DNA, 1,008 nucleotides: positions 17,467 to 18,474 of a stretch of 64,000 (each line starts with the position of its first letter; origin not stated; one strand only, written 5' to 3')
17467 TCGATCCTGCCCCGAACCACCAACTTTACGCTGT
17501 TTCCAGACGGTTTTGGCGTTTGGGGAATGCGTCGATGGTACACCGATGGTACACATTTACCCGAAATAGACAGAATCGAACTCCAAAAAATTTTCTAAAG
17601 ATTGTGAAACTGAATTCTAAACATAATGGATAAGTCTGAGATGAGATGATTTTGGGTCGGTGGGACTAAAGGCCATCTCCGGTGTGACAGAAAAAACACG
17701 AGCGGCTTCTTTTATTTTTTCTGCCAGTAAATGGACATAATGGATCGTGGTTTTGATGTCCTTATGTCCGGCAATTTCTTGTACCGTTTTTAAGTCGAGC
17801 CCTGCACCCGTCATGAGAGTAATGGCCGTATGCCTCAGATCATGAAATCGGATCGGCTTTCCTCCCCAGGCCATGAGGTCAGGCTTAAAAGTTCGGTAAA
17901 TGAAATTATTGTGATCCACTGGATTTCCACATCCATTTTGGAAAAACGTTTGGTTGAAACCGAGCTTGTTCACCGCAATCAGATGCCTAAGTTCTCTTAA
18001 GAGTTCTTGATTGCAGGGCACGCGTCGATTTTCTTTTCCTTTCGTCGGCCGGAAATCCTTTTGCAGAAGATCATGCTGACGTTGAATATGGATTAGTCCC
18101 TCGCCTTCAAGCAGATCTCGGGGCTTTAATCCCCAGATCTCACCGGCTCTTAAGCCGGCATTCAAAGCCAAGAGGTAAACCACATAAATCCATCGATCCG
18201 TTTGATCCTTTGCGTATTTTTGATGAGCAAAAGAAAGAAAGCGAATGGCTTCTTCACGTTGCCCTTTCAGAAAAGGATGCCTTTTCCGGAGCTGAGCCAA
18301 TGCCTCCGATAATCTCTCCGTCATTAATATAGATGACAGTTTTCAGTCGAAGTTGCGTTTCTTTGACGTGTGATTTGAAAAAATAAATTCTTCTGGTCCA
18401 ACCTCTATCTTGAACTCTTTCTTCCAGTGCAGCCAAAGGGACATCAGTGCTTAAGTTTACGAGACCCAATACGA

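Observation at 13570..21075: Tandem array of minimal 'integrase stub + AbiE' islands at one tRNA-Met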

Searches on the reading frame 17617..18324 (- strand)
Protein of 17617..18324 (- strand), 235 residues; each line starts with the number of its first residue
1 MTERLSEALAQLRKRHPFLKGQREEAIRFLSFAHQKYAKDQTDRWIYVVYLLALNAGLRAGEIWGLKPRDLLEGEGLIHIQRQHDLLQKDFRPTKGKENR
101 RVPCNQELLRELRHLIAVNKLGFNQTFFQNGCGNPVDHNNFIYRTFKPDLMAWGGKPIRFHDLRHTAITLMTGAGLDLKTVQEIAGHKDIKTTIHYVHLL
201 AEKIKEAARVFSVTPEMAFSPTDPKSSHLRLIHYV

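Call 7: search_protein_families(library=pfam, proteins=[window:17617-18324:-], max_evalue=0.01)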
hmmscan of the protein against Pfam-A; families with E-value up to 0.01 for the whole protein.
window:17617-18324:- (235 aa): 1 family
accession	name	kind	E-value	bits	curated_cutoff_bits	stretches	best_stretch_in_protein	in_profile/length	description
PF00589.27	Phage_integrase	-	5e-23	82.2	27.1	1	28-201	10-170/172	Phage integrase family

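Call 10: find_homologous_proteins(query=window:17617-18324:-, max_evalue=0.00001)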
Query window:17617-18324:- (235 aa): 350 proteins with E <= 0.00001 among 1182 candidates; the best 120 are listed.
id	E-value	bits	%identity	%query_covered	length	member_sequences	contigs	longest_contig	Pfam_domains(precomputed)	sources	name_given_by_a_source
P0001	2.6e-157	539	100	100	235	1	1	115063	PF00589.28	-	-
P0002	2.2e-85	304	64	90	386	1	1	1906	PF00589.28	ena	-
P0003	1.2e-73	266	60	90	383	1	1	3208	PF00589.28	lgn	-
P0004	2.2e-72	262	58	90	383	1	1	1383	PF00589.28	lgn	-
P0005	3.6e-72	261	58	90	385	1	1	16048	PF00589.28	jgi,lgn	-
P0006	9.2e-72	260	56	96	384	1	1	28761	PF00589.28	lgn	-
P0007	1.2e-70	256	58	91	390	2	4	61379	PF00589.28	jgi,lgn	-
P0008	1.4e-70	256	52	96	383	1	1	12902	PF00589.28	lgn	-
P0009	1.4e-70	256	55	94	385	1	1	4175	PF00589.28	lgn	-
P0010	1.7e-70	255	59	83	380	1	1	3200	PF22022.3,PF00589.28,PF24624.2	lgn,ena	-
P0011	2.2e-70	255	57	89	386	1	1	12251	PF22022.3,PF00589.28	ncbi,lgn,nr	ncbi:MAG: site-specific integrase [Bradymonadales bacterium]|nr:MAG: site-specific integrase [Bradym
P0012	3.5e-70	254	58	90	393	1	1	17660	PF00589.28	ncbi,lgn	-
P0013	1.7e-69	252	55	89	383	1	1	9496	PF00589.28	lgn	-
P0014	2.0e-69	252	57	90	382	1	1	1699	PF00589.28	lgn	-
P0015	5.0e-69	251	58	90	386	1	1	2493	PF00589.28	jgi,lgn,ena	-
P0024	1.7e-67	246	52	96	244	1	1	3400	PF00589.28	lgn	-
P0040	1.3e-64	236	54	83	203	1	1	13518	PF00589.28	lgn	-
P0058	3.5e-62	228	56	85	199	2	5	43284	PF00589.28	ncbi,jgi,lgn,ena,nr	ncbi:MAG: hypothetical protein COV44_07580 [Deltaproteobacteria bacterium CG11_big_fil_rev_8_21_14_0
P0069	1.2e-60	223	53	83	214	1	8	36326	PF00589.28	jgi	jgi:integrase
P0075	6.9e-60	221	53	89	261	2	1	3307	PF00589.28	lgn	-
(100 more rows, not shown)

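Call 12: find_encoding_contigs(protein=P0005, flank=10000, max_places=3)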
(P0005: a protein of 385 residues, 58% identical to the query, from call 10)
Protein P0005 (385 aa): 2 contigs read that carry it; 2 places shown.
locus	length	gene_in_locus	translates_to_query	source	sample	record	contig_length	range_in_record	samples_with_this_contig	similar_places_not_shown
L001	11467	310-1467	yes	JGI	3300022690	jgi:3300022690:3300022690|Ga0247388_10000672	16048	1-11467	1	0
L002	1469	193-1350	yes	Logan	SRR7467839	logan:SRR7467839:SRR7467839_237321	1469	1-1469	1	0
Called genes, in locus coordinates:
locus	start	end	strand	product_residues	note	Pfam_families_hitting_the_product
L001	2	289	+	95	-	?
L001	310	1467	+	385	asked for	PF00589:Phage_integrase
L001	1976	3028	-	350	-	PF24624:Int_N (weak), PF00589:Phage_integrase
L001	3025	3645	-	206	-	-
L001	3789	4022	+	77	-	PF12728:HTH_17 (faint)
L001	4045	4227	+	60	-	-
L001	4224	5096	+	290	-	-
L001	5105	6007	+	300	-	PF03796:DnaB_C, PF06745:ATPase, PF13481:AAA_25, PF13401:AAA_22 (weak)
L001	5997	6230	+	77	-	-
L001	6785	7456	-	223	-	-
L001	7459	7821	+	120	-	PF13560:HTH_31, PF01381:HTH_3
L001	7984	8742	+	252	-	-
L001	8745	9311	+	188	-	-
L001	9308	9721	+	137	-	-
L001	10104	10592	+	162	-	-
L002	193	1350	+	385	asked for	PF00589:Phage_integrase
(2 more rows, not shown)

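Call 17: find_encoding_contigs(protein=window:17617-18324:-, flank=10000, max_places=5)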
Protein window:17617-18324:- (235 aa): 1 contig read that carries it; 1 place shown.
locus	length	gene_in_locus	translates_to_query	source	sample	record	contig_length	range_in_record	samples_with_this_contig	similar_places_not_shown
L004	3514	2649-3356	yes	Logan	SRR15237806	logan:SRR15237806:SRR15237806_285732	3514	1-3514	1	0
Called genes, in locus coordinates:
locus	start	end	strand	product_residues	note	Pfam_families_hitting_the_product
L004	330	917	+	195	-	PF13338:AbiEi_4 (faint)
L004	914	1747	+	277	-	PF08843:AbiEii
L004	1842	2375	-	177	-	-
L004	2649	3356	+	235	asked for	PF00589:Phage_integrase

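Call 21: find_related_loci(query=A2, collection=metagenome_contigs, flank=10000)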
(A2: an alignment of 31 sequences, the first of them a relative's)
Query A2 (386 aa) in metagenome_contigs; peptide patterns used: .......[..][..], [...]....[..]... (x = any residue, [..] = any of these).
600 stretches matched a pattern (row limit reached: there are more); 514 encode a relative of the query (tblastn E <= 1e-3); the best 80 are kept; 80 distinct loci.
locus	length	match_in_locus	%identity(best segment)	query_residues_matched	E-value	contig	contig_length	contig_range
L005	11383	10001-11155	51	2-385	9e-129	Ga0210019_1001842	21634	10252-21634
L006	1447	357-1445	52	4-366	1e-136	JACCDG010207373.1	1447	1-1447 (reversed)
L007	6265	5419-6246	52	4-279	5e-92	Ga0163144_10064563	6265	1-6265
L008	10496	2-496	48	201-365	1e-41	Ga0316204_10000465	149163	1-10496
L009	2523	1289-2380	28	2-360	3e-28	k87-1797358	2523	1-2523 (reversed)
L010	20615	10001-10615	32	126-349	2e-26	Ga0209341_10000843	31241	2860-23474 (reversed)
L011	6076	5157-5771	32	126-349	1e-26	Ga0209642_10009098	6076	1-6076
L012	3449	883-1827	27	14-349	4e-26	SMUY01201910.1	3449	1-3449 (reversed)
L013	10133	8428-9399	28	8-358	8e-26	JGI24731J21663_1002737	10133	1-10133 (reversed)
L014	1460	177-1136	25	8-363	1e-24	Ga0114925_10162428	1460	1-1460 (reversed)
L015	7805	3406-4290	26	36-363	1e-24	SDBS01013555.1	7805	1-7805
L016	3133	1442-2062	28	126-351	2e-23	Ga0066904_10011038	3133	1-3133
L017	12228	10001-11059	26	6-359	6e-23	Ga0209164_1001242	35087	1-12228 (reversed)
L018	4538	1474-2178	28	94-350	7e-23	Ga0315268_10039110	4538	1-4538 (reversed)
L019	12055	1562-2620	28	6-362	1e-22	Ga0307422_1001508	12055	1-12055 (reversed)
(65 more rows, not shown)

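Call 22: find_encoding_contigs(protein=P0024, flank=10000, max_places=3)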
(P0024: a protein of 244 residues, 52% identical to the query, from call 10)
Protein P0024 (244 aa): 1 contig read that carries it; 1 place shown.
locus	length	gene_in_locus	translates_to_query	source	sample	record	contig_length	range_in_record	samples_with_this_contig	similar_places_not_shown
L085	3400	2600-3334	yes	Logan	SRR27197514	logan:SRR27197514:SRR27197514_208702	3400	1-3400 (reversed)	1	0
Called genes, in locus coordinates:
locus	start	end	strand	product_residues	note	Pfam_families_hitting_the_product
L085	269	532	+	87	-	PF04014:MazE_antitoxin (weak)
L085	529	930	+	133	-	PF01850:PIN (weak), PF13470:PIN_3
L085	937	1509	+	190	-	-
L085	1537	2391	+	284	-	PF11185:DUF2971 (weak)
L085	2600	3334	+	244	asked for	PF00589:Phage_integrase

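Call 23: find_encoding_contigs(protein=P0058, flank=10000, max_places=3)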
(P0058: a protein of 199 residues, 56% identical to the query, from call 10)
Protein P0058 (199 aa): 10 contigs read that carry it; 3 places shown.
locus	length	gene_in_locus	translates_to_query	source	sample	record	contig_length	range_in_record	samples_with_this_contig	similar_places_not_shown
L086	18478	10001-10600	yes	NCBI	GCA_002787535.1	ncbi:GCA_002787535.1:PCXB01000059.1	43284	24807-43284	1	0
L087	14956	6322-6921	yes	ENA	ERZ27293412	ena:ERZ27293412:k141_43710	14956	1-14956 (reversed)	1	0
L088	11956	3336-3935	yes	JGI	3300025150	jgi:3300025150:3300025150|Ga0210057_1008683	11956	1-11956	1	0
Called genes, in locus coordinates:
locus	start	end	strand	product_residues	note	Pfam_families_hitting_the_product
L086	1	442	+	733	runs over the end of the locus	PF07732:Cu-oxidase_3, PF00394:Cu-oxidase, PF07731:Cu-oxidase_2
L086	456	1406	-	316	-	PF01545:Cation_efflux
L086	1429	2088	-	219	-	PF01545:Cation_efflux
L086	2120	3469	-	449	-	PF00691:OmpA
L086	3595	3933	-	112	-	-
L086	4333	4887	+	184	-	PF00072:Response_reg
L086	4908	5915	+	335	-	PF02518:HATPase_c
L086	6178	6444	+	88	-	-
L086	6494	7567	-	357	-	-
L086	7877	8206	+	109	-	-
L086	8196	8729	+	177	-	-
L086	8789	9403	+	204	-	-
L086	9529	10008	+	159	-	-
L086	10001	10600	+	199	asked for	PF00589:Phage_integrase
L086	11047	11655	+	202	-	PF19570:DUF6088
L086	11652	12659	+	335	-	PF08843:AbiEii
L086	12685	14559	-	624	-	PF22548:AEP-TOTE, PF00270:DEAD, PF04851:ResIII, PF00271:Helicase_C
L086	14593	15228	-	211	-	PF22548:AEP-TOTE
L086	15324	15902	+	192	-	PF00149:Metallophos (weak), PF12850:Metallophos_2 (weak)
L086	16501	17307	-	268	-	PF04116:FA_hydroxylase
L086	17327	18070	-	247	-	PF05708:Peptidase_C92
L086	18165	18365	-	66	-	-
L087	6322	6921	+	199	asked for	PF00589:Phage_integrase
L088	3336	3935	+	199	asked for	PF00589:Phage_integrase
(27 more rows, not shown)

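Call 24: find_encoding_contigs(protein=P0007, flank=10000, max_places=3)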
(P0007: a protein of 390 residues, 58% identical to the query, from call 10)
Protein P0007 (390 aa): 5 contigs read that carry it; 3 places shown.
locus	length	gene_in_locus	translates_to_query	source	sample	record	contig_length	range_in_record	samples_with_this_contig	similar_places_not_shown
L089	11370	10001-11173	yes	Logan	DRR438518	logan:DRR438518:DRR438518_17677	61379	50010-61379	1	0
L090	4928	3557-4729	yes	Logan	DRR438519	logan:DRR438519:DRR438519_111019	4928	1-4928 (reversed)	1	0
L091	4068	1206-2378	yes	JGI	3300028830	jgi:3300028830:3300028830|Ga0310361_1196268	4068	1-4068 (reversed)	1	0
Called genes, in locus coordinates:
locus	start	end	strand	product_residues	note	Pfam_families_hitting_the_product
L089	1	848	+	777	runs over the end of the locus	PF11130:TraC_F_IV, PF19044:P-loop_TraG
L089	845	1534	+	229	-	-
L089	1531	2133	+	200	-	-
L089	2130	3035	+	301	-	-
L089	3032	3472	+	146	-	-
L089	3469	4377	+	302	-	PF03743:TrbI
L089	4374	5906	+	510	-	PF01935:DUF87 (weak)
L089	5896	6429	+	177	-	-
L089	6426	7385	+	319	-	-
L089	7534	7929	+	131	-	-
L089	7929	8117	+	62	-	-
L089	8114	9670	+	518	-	-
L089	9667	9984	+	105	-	-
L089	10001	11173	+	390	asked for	PF00589:Phage_integrase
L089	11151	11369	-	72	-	?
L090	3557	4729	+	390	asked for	PF00589:Phage_integrase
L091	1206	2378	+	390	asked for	PF00589:Phage_integrase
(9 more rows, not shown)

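Call 30: find_encoding_contigs(protein=P0002, flank=10000, max_places=3)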
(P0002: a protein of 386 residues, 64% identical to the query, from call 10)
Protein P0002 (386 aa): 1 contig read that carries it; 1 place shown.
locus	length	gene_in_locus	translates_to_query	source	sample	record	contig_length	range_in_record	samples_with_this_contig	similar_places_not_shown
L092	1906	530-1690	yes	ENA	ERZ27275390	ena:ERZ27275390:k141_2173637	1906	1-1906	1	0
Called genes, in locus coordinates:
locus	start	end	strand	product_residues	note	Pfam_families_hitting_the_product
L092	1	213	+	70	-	?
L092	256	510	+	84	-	-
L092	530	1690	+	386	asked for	PF00589:Phage_integrase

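Call 31: find_encoding_contigs(protein=P0006, flank=10000, max_places=3)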
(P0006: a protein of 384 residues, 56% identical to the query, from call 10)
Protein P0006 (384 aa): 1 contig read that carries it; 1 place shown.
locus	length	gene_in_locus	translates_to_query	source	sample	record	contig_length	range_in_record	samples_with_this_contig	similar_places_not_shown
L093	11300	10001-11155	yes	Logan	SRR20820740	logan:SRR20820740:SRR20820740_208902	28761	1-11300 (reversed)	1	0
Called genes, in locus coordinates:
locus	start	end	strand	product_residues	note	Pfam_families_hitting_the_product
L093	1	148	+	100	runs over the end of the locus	-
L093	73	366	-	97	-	PF04956:TrbC (weak)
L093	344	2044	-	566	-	PF01580:FtsK_SpoIIIE (faint), PF10412:TrwB_AAD_bind (faint), PF12696:TraG-D_C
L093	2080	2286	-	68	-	-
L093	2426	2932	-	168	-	PF10543:ORF6N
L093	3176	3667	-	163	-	-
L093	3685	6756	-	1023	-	PF01839:FG-GAP (faint), PF17957:Big_7 (faint), PF13517:FG-GAP_3 (faint)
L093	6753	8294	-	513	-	-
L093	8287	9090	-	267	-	PF13814:Replic_Relax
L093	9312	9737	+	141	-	-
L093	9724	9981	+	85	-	-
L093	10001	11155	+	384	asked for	PF00589:Phage_integrase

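Call 43: find_encoding_contigs(protein=P0069, flank=8000, max_places=2)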
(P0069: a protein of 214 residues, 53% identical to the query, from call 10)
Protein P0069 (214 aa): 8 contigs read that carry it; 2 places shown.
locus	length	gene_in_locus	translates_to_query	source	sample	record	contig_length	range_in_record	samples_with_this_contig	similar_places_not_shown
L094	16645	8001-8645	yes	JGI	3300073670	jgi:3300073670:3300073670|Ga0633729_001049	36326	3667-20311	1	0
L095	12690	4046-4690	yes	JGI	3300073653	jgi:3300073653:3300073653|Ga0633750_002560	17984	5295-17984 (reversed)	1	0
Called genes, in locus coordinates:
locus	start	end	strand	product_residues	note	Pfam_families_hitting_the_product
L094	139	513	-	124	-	-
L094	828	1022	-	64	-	-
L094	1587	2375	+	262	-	PF14394:DUF4423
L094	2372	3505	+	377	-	-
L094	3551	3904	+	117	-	-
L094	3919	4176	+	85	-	-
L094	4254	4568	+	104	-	-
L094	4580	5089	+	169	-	-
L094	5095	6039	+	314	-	PF13365:Trypsin_2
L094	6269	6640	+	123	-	-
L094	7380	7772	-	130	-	-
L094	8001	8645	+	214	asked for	PF00589:Phage_integrase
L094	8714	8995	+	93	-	-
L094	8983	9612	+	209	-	-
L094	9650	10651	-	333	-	-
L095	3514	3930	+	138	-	-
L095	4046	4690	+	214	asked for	PF00589:Phage_integrase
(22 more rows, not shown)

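Call 44: find_encoding_contigs(protein=P0040, flank=8000, max_places=2)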
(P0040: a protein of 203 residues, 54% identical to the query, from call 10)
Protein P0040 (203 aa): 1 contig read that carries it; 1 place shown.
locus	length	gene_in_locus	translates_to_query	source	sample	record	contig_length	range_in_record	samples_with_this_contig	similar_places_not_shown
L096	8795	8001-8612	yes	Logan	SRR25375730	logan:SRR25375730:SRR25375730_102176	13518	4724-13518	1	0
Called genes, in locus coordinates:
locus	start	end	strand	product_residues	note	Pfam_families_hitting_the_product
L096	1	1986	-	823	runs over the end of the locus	PF20030:bpMoxR, PF07728:AAA_5 (weak), PF03781:FGE-sulfatase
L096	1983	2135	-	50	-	-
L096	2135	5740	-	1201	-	-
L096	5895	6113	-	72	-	-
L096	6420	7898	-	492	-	PF02518:HATPase_c, PF14501:HATPase_c_5 (weak)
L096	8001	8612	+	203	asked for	PF00589:Phage_integrase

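Call 45: find_encoding_contigs(protein=P0075, flank=8000, max_places=2)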
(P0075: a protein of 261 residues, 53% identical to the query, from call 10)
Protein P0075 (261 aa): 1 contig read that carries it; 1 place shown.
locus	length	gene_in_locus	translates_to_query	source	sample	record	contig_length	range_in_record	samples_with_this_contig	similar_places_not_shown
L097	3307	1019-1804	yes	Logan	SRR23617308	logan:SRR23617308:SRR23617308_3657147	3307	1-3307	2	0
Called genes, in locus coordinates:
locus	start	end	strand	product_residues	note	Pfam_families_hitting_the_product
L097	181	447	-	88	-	-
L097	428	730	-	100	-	-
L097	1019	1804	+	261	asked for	PF00589:Phage_integrase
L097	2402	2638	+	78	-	-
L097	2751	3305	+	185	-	?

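Call 48: find_related_loci(query=A2, collection=viral_contigs, flank=10000)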
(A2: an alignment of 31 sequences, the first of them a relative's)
Query A2 (386 aa) in viral_contigs; peptide patterns used: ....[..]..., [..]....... (x = any residue, [..] = any of these).
584 stretches matched a pattern (row limit reached: there are more); 486 encode a relative of the query (tblastn E <= 1e-3); the best 80 are kept; 80 distinct loci.
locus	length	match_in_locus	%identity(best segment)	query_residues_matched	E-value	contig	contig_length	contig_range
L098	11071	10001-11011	28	22-353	1e-26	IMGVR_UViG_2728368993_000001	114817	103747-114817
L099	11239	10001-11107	26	8-359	7e-26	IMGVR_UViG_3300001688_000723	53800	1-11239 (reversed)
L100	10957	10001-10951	28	66-373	3e-23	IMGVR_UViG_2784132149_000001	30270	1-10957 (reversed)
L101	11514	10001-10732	32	122-368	6e-23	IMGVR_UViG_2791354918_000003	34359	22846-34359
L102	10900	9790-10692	26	60-360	1e-21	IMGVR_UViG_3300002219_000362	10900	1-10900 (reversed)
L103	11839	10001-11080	25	8-365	1e-21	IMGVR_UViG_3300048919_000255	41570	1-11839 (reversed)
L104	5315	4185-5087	26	60-360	1e-21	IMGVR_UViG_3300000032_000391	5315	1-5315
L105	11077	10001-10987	26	9-351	1e-21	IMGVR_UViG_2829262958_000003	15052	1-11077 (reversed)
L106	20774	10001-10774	27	97-351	2e-21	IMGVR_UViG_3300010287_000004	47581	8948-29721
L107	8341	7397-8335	27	8-321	3e-21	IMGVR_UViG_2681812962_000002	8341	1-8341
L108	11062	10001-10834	27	91-362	3e-21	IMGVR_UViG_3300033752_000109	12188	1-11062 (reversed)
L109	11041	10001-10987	25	33-351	6e-21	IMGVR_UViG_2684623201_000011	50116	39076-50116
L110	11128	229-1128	27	72-363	5e-21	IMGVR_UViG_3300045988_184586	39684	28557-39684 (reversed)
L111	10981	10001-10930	26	46-354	7e-21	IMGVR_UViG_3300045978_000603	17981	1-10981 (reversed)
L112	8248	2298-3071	26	125-374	9e-21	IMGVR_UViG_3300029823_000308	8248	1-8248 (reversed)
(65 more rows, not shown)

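Call 55: search_protein_families(library=ncbifam, proteins=[window:17617-18324:-, P0002], max_evalue=0.001)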
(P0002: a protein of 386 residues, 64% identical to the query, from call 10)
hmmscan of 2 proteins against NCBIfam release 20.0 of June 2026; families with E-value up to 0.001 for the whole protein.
window:17617-18324:- (235 aa): 10 families
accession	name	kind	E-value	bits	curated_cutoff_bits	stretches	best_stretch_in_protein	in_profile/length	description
TIGR02224.1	recomb_XerC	equivalog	1.9e-15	57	335.15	1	53-206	137-284/295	tyrosine recombinase XerC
NF040815.2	recomb_XerA_Arch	equivalog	4.2e-15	56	220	1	47-207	116-262/263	site-specific tyrosine recombinase/integron integrase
TIGR02225.1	recomb_XerD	equivalog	1.9e-11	43.8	329.6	1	56-208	136-283/290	site-specific tyrosine recombinase XerD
TIGR02249.1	integrase_gron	subfamily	2e-11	43.8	265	1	155-203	256-304/315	integron integrase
NF001399.0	PRK00283.1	subfamily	3.5e-09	36.3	279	1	55-208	145-292/300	tyrosine recombinase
NF003462.0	PRK05084.1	equivalog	2.1e-07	30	267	1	156-209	301-354/360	tyrosine recombinase XerS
NF011946.0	PRK15417.1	equivalog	2.2e-07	30.4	435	1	144-201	259-317/337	integron integrase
NF007370.0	PRK09870.1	subfamily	7.4e-07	29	221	1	47-198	35-178/200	tyrosine-type DNA invertase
NF007371.0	PRK09871.1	subfamily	3.7e-05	23.4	222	1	39-198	21-173/198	tyrosine-type DNA invertase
NF002331.0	PRK01287.1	subfamily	9.5e-05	21.5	371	1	127-204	239-317/365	site-specific tyrosine recombinase XerC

P0002 (386 aa): 9 families
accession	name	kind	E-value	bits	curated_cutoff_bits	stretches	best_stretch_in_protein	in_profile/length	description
NF040815.2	recomb_XerA_Arch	equivalog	6.7e-20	71.8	220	1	125-357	54-261/263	site-specific tyrosine recombinase/integron integrase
TIGR02224.1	recomb_XerC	equivalog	1.2e-19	70.8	335.15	1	109-357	44-284/295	tyrosine recombinase XerC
TIGR02225.1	recomb_XerD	equivalog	1.2e-16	60.9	329.6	1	117-359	49-283/290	site-specific tyrosine recombinase XerD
NF001399.0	PRK00283.1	subfamily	1.3e-14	54.1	279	1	115-359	57-292/300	tyrosine recombinase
TIGR02249.1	integrase_gron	subfamily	4.6e-10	39.3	265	1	310-353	260-303/315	integron integrase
NF007370.0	PRK09870.1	subfamily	3e-07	30.3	221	1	171-350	12-179/200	tyrosine-type DNA invertase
NF003462.0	PRK05084.1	equivalog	3.8e-07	29.2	267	1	311-358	305-352/360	tyrosine recombinase XerS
NF011946.0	PRK15417.1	equivalog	4e-07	29.5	435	1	293-352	257-317/337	integron integrase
NF002331.0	PRK01287.1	subfamily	5.5e-06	25.6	371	1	301-357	267-319/365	site-specific tyrosine recombinase XerC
